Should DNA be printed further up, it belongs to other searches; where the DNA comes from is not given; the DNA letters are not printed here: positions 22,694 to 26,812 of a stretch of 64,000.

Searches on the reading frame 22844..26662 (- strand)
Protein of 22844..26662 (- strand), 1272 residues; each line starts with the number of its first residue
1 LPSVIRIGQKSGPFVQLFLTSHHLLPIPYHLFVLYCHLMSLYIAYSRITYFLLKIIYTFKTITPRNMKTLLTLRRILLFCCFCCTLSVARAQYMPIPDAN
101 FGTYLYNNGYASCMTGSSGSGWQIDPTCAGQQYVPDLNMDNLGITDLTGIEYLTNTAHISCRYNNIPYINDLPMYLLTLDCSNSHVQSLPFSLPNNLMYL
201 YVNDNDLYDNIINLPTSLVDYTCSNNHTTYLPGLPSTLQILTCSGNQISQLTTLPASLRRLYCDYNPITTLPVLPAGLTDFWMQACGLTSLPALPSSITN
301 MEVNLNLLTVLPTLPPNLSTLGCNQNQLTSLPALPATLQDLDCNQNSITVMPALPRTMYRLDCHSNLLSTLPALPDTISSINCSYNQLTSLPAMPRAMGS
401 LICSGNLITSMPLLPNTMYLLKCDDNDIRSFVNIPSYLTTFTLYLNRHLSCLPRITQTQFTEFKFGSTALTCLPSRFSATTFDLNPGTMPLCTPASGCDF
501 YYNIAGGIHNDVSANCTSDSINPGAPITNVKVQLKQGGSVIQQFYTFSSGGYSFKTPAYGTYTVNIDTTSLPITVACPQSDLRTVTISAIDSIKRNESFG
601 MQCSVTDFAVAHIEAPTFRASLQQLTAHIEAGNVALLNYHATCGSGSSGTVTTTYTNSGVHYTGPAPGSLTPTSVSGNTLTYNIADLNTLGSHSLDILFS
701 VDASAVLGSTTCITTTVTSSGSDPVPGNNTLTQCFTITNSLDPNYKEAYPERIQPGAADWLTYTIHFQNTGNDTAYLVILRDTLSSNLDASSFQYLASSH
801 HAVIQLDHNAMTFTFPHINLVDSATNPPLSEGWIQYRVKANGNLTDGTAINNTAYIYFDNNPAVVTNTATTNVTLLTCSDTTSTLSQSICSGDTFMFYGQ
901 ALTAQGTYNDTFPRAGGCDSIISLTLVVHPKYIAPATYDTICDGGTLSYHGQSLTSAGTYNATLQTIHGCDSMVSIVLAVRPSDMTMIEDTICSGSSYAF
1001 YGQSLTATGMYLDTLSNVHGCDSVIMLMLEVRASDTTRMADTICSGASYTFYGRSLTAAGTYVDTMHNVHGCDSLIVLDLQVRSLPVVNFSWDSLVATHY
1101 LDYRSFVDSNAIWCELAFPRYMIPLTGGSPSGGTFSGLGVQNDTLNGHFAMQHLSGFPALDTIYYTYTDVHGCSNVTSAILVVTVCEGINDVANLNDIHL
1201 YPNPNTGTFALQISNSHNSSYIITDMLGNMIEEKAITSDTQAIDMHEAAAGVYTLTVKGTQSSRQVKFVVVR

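Call 37: search_protein_families(library=pfam, proteins=[window:22844-26662:-], max_evalue=0.001)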
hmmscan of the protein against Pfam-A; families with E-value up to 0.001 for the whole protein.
window:22844-26662:- (1272 aa): 5 families
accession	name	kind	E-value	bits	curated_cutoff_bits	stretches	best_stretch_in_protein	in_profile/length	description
PF24595.1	DUF7619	-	8.4e-40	136.4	27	1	742-871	1-132/133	Domain of unknown function (DUF7619)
PF18962.6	Por_Secre_tail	-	6e-11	42.9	27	1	1200-1270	1-75/75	Secretion system C-terminal sorting domain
PF12799.13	LRR_4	-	6.1e-08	33.1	27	0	316-348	1-39/44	Leucine Rich repeats (2 copies)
PF17210.9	SdrD_B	-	1.1e-05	26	29.7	1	508-569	7-67/112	SdrD B-like domain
PF19910.5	DUF6383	-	0.00013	22.4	23.7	1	1210-1263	20-70/74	Domain of unknown function (DUF6383)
